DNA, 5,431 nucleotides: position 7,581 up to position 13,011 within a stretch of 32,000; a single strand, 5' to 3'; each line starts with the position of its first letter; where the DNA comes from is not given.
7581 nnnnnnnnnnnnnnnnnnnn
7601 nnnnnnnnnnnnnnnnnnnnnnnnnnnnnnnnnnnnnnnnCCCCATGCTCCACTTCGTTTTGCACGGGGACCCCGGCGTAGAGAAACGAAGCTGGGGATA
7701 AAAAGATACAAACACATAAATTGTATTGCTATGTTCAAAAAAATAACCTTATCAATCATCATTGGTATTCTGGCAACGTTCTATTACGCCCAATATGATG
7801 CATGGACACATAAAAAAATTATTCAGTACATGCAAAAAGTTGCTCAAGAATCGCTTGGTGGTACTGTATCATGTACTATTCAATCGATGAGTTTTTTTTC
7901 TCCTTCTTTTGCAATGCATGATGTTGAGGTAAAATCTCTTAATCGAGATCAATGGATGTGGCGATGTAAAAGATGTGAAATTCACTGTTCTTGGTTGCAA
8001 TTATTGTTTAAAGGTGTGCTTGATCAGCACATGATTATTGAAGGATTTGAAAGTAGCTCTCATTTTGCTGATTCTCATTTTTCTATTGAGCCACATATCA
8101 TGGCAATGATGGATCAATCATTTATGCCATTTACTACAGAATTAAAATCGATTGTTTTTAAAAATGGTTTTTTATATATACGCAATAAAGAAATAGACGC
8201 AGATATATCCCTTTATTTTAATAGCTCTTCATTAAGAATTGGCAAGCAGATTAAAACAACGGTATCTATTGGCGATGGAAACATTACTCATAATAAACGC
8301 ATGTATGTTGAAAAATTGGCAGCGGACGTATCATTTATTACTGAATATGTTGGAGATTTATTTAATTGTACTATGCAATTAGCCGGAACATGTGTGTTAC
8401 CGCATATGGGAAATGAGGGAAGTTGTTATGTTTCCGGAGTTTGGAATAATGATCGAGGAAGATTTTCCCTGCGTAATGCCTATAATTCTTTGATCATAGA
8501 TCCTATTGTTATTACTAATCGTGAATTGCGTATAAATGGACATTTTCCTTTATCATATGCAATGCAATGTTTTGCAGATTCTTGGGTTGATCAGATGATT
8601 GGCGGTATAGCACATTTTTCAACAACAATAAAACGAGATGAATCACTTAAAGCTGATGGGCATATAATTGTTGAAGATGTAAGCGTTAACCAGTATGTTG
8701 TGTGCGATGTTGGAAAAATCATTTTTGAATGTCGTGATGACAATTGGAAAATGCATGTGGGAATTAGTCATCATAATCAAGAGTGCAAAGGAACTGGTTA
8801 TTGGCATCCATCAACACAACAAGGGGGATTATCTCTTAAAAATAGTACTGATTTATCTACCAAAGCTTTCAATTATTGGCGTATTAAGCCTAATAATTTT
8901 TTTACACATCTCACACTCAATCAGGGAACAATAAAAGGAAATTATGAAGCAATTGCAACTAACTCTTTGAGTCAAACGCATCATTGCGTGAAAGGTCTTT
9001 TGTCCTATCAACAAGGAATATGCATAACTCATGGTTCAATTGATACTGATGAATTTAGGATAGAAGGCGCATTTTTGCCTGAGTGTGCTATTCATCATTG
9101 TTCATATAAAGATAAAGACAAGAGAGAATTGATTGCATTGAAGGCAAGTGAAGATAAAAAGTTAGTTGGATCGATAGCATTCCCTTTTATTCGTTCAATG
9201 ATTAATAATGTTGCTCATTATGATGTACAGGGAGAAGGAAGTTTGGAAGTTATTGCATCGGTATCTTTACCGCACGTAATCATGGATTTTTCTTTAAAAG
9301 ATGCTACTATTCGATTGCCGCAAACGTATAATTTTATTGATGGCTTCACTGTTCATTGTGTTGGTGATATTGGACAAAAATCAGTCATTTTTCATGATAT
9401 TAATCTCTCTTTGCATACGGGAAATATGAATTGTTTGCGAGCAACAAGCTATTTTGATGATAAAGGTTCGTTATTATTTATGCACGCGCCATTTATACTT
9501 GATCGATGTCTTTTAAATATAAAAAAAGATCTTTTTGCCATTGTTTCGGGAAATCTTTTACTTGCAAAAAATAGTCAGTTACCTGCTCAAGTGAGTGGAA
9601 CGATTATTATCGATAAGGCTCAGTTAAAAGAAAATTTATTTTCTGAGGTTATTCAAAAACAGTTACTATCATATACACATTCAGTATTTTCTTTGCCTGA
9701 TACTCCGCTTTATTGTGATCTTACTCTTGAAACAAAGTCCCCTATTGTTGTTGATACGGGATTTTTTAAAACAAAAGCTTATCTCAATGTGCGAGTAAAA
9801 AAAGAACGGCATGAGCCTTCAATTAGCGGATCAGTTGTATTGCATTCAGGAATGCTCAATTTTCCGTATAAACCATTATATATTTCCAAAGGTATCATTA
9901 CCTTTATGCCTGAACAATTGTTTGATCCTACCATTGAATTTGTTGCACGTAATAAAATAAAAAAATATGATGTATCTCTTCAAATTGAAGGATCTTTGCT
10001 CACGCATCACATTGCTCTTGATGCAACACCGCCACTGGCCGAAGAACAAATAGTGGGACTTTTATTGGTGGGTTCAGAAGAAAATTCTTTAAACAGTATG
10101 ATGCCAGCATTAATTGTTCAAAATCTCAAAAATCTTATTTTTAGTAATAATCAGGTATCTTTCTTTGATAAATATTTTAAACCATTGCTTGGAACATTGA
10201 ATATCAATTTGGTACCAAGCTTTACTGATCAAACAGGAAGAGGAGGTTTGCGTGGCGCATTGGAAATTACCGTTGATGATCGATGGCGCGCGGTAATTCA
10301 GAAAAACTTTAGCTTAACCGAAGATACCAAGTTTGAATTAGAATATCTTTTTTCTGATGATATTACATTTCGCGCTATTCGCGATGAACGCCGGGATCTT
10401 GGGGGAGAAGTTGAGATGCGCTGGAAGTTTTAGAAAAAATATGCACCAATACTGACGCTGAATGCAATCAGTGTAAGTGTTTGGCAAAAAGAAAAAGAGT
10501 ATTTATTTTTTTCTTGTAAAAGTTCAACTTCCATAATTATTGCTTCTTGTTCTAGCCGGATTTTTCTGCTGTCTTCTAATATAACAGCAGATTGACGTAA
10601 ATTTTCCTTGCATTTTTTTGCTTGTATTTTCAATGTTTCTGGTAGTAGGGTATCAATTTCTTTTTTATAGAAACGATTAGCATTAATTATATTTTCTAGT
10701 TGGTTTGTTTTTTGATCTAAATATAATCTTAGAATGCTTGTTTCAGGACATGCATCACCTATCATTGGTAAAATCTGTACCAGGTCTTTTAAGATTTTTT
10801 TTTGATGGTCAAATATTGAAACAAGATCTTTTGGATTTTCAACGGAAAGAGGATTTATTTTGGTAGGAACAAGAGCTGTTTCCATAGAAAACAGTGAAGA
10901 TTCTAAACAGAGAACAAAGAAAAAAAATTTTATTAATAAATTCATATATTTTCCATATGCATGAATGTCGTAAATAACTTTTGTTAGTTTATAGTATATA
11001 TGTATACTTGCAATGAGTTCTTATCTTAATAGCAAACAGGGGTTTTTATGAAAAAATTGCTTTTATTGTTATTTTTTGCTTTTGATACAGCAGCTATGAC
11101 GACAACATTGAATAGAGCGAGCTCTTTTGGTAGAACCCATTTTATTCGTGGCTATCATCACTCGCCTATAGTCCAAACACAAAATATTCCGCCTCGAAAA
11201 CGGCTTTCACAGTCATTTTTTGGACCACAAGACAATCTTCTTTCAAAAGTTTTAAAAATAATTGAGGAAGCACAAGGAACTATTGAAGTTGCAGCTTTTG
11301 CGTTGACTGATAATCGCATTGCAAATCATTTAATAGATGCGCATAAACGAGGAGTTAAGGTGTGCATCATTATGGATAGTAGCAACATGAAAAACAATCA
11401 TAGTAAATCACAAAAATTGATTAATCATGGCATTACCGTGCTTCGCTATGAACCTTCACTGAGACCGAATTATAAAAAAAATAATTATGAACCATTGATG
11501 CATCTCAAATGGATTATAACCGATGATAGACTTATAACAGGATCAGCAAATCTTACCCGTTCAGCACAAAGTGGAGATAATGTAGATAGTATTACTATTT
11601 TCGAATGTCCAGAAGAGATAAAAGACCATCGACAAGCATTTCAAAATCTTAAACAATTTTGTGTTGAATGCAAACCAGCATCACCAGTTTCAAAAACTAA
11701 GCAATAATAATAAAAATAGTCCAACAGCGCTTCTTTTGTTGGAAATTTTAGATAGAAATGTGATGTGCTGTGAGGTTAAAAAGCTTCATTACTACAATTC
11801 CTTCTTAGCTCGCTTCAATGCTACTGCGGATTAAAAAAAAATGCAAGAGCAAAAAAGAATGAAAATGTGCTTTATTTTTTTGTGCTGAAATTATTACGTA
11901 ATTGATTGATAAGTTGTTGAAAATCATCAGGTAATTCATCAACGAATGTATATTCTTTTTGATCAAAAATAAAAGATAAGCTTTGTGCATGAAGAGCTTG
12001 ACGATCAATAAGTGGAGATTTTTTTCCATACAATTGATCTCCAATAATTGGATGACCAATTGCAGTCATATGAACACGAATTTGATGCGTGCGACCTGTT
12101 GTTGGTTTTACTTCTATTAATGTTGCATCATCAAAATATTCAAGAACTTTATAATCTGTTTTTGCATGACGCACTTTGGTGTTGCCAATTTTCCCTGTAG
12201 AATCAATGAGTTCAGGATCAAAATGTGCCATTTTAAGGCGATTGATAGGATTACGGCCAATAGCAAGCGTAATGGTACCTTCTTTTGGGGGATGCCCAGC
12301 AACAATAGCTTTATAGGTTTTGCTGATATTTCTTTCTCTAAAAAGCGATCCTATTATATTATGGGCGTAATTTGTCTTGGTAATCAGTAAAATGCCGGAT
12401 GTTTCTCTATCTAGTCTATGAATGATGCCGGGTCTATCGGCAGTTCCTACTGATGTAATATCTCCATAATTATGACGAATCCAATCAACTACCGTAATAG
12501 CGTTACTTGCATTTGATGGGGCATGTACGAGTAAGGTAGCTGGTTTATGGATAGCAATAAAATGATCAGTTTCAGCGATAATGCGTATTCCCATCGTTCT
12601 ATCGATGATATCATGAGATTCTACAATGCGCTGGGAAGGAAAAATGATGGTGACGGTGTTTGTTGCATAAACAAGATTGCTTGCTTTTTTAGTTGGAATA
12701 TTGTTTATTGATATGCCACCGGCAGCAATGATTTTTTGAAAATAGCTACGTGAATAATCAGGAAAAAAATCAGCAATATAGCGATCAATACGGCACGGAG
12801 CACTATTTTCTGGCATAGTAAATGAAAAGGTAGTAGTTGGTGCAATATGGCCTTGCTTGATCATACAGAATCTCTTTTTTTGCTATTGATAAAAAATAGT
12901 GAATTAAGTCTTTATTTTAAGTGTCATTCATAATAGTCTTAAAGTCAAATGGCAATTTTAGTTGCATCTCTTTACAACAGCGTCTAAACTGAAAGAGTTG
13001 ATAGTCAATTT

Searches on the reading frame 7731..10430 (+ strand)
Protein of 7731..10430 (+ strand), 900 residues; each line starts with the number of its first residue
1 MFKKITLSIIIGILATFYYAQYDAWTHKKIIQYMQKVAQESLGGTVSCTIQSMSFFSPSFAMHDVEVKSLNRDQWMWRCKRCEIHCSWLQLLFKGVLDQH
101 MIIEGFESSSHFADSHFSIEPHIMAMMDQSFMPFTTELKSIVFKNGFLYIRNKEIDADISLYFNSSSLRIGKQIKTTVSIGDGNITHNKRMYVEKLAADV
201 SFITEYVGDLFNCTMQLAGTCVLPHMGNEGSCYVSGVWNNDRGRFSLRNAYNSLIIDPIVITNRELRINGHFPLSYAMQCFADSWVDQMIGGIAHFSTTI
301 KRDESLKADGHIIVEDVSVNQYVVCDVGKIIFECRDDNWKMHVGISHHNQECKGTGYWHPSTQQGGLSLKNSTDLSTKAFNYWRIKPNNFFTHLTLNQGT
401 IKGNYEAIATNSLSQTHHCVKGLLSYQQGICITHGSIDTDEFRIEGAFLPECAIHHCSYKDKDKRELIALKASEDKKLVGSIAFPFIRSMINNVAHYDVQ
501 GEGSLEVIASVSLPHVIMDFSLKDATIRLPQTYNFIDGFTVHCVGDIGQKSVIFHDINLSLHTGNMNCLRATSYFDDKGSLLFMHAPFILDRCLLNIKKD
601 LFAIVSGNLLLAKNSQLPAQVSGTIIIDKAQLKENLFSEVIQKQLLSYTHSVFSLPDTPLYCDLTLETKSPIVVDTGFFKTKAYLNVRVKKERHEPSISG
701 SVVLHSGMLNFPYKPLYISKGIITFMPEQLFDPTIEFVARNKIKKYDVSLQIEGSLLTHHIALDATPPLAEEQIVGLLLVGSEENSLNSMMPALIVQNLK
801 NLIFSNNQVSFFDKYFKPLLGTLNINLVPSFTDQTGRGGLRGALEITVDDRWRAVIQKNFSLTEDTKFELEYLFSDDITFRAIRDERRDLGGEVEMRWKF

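Call 17: search_protein_families(library=pfam, max_evalue=0.01, proteins=[window:7731-10430:+])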
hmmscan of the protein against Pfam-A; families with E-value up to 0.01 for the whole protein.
window:7731-10430:+ (900 aa): 1 family
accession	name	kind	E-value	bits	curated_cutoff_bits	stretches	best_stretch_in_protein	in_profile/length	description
PF04357.19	TamB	-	3.9e-21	76.2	22.4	1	597-899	42-378/381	TamB, inner membrane protein subunit of TAM complex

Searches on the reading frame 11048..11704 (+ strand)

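Call 73: search_protein_families(library=pfam, max_evalue=0.01, proteins=[window:11048-11704:+])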
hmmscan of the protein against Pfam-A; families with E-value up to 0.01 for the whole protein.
window:11048-11704:+ (219 aa): 4 families
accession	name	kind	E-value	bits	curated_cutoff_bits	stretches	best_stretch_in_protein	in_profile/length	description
PF13091.12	PLDc_2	-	1.1e-19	71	27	1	69-201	2-131/132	PLD-like domain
PF07894.18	SACK1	-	2.6e-05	24.4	21.4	1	66-124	128-187/274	Scaffolding anchor of CK1 domain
PF11495.14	Regulator_TrmB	-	0.00024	20.8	22.2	1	61-125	8-67/233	Archaeal transcriptional regulator TrmB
PF00614.28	PLDc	-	0.0025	18.2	21.9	1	151-171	5-26/28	Phospholipase D Active site motif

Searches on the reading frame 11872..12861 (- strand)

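Call 17: search_protein_families(library=pfam, max_evalue=0.01, proteins=[window:11872-12861:-])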
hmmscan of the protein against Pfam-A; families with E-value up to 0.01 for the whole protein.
window:11872-12861:- (329 aa): 2 families
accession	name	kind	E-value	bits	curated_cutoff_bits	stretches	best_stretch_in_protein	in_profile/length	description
PF00849.27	PseudoU_synth_2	-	2.9e-30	106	26.8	1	100-266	1-151/152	RNA pseudouridylate synthase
PF01479.30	S4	-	0.00015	21.8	22.8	1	24-61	2-39/48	S4 domain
